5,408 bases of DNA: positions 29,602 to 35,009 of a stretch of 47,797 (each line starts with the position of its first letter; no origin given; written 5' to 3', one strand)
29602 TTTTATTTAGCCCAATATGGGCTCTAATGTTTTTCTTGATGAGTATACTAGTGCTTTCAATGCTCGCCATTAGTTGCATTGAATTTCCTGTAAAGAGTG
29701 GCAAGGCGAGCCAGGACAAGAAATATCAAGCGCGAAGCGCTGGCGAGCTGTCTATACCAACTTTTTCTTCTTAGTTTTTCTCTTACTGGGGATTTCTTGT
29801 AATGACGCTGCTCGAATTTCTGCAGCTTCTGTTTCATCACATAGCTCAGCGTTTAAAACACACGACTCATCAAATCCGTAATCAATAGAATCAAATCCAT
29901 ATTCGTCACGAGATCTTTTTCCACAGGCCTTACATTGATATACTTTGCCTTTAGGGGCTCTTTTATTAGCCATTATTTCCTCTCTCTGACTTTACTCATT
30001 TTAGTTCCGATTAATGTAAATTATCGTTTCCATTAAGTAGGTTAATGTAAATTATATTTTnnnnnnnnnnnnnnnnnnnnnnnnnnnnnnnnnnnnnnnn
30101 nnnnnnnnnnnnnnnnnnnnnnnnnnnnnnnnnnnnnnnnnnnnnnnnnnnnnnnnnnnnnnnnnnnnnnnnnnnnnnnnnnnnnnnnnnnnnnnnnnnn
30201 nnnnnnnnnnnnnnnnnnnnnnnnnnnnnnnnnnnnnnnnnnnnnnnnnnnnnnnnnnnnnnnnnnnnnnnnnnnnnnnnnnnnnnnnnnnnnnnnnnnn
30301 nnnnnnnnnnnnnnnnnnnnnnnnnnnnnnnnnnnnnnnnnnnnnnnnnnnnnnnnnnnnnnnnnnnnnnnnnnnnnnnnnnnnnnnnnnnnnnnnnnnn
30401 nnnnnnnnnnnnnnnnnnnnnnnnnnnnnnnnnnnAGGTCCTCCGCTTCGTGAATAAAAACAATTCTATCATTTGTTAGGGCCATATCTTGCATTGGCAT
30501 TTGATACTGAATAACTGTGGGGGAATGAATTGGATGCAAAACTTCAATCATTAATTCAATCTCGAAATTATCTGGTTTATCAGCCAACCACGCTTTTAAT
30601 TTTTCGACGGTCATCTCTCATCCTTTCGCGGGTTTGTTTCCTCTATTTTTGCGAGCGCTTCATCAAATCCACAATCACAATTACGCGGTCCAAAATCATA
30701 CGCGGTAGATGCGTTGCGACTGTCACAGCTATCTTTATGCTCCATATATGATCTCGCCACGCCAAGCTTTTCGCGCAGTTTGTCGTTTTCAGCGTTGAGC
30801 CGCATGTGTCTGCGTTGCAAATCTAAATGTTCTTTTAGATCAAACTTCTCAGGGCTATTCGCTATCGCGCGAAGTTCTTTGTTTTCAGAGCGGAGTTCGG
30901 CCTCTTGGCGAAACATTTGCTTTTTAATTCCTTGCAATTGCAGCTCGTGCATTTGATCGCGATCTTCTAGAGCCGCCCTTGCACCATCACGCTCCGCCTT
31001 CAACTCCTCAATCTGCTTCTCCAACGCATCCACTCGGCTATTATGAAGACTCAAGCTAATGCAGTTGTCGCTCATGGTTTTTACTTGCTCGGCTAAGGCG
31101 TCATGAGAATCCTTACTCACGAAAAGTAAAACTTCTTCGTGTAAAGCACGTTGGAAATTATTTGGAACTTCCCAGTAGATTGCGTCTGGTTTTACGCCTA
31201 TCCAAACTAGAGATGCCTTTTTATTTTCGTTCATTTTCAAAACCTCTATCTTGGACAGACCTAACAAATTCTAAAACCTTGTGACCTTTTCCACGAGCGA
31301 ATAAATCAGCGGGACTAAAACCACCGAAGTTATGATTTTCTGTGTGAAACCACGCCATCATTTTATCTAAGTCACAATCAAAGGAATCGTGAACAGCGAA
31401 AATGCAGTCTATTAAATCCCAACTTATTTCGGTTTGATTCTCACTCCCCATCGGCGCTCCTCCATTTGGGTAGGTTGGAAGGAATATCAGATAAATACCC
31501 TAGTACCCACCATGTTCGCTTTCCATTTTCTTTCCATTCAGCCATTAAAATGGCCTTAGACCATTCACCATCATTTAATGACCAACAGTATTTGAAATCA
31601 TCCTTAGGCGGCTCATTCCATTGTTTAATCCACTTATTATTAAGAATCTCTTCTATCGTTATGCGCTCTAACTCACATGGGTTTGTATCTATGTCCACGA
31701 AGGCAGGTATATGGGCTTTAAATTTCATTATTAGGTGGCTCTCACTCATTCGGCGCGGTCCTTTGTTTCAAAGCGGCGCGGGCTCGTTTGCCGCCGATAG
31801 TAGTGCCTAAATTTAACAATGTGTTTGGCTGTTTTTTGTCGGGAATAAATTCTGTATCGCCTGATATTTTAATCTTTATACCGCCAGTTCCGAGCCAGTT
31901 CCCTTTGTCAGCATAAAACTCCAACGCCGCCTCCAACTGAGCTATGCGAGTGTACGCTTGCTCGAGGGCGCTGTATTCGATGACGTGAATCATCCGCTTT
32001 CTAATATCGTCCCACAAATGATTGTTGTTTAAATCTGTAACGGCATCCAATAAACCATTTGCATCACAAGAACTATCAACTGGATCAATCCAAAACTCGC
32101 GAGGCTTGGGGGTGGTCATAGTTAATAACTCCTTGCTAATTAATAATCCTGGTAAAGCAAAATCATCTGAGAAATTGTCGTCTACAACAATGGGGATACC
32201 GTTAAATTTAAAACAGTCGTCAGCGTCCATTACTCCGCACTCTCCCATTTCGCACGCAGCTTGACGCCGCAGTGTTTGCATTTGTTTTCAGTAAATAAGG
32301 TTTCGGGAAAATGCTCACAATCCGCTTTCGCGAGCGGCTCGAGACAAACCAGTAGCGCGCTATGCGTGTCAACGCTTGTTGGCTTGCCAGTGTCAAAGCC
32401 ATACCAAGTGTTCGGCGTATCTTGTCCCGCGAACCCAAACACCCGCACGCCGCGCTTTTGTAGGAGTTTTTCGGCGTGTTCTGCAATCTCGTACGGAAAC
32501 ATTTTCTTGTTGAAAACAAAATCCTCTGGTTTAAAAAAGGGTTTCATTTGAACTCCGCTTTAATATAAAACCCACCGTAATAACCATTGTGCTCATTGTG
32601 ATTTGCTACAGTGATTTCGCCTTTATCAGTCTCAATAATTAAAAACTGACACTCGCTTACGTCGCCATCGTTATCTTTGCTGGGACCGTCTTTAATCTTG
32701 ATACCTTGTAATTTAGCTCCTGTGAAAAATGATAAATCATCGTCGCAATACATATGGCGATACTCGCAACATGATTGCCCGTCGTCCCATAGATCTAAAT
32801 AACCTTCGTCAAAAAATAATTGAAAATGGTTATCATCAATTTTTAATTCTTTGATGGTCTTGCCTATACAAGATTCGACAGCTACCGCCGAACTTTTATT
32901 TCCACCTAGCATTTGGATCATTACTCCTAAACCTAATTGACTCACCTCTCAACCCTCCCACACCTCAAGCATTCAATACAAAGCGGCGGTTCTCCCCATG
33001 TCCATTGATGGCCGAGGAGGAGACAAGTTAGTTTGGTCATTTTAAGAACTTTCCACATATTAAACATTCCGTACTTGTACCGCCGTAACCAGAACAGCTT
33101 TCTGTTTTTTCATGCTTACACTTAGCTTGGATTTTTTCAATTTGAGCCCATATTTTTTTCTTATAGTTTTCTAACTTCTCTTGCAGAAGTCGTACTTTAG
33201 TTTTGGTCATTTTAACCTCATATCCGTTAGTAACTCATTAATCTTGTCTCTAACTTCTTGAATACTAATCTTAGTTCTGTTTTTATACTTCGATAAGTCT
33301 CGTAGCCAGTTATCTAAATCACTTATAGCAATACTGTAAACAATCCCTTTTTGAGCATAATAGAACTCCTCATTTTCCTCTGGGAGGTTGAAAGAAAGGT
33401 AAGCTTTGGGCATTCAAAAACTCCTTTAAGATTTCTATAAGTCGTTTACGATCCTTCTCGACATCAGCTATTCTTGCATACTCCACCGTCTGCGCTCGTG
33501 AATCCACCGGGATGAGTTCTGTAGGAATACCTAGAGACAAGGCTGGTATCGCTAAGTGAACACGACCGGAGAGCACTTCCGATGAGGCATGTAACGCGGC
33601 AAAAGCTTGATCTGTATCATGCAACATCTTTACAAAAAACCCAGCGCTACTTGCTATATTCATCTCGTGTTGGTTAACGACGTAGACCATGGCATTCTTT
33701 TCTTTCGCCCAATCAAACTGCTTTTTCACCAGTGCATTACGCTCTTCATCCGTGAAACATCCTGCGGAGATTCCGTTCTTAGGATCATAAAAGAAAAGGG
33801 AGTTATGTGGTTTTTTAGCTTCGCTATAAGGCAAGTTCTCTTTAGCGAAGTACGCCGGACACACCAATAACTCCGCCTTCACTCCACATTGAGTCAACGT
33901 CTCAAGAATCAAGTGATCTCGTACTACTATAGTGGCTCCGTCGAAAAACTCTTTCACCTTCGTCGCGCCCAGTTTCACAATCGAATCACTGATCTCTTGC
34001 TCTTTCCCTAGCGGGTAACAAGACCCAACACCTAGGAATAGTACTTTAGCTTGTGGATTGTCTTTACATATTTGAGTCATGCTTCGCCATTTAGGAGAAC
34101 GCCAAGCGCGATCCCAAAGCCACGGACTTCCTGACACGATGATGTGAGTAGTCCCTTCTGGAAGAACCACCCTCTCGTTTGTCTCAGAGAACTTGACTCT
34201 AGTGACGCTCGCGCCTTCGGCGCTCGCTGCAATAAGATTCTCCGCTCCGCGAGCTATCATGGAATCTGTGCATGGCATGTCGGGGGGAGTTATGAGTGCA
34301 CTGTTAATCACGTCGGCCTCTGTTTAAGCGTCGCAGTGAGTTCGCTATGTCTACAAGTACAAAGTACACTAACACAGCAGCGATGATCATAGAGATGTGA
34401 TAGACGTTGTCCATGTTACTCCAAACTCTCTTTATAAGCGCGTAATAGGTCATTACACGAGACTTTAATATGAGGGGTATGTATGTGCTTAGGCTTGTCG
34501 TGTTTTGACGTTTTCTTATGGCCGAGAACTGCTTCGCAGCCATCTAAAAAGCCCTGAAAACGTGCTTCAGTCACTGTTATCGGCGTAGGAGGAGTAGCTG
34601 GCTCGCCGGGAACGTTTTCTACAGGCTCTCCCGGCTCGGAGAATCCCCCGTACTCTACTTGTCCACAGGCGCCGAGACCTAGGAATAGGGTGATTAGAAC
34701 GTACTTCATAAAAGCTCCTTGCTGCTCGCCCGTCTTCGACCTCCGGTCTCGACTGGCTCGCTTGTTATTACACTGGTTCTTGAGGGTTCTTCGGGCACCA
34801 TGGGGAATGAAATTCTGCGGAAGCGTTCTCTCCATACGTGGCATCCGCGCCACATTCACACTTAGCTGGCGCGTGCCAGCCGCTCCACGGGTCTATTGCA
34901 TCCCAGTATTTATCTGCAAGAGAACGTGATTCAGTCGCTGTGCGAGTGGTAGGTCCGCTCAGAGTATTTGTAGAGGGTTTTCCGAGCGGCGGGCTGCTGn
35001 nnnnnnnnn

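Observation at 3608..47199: Genome-wide palindrome family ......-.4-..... at gene boundaries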

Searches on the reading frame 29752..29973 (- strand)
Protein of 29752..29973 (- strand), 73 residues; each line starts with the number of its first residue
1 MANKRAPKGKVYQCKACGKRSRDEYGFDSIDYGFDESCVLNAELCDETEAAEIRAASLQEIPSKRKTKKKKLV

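Call 61: search_protein_families(library=pfam, max_evalue=1, proteins=[window:29752-29973:-])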
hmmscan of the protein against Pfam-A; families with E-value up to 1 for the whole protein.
window:29752-29973:- (73 aa): 3 families
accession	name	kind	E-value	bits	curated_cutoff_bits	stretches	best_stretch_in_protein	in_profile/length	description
PF25095.1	C2H2-zf_KIN17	-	0.0089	16.7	27.7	1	14-28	5-19/30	KIN17 C2H2-type zinc finger domain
PF25161.1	Menorin_C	-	0.16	12.3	27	1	3-69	105-173/195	Menorin C-terminal domain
PF18073.7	Zn_ribbon_LapB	-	0.17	12.1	25.7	1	12-26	1-15/28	Rubredoxin metal binding domain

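Call 82: search_protein_families(library=ncbifam, max_evalue=1, proteins=[window:29752-29973:-])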
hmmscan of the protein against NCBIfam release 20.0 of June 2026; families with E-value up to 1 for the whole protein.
window:29752-29973:- (73 aa): 0 families

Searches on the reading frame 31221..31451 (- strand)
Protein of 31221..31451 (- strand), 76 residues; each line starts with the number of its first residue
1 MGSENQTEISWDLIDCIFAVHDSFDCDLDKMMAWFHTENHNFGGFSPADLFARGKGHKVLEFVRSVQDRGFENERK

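Call 61: search_protein_families(library=pfam, max_evalue=1, proteins=[window:31221-31451:-])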
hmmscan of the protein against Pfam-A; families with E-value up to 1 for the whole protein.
window:31221-31451:- (76 aa): 2 families
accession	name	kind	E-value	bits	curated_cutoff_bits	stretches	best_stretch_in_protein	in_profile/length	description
PF09722.15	Xre_MbcA_ParS_C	-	0.0012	19.2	24.5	1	29-50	10-31/51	Antitoxin Xre/MbcA/ParS C-terminal toxin-binding domain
PF18367.6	Rv2175c_C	-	0.22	12.1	26.4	1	27-59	17-48/56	Rv2175c C-terminal domain of unknown function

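Call 82: search_protein_families(library=ncbifam, max_evalue=1, proteins=[window:31221-31451:-])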
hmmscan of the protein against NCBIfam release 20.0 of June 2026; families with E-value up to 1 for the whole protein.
window:31221-31451:- (76 aa): 1 family
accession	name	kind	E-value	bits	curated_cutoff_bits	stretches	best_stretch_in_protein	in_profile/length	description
NF049845.1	Xre_ParS_antitoxin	subfamily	0.00027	21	90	1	5-60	45-99/112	type II RES/Xre toxin-antitoxin system antitoxin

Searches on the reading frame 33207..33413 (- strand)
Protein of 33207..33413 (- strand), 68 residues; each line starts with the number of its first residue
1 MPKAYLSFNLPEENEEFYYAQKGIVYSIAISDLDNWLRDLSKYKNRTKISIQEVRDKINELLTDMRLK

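Call 61: search_protein_families(library=pfam, max_evalue=1, proteins=[window:33207-33413:-])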
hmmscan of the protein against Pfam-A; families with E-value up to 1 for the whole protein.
window:33207-33413:- (68 aa): 1 family
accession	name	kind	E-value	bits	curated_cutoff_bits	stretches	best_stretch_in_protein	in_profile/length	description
PF23582.1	WH_RGF3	-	0.19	12.3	27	1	29-63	22-54/105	RGF3 winged helix domain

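Call 82: search_protein_families(library=ncbifam, max_evalue=1, proteins=[window:33207-33413:-])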
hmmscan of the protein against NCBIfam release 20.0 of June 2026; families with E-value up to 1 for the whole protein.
window:33207-33413:- (68 aa): 1 family
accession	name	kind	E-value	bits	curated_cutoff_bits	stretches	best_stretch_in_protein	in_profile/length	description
NF040846.1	SAS049_fam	equivalog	0.15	12.4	55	1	42-61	13-32/47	SAS049 family protein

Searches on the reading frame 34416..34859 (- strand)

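Call 61: search_protein_families(library=pfam, max_evalue=1, proteins=[window:34416-34859:-])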
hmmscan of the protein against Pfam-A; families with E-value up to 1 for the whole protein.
window:34416-34859:- (147 aa): 1 family
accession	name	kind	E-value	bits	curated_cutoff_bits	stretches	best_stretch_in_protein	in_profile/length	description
PF04162.18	Gyro_capsid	-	0.14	11.4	27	1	91-142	69-120/436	Gyrovirus capsid protein (VP1)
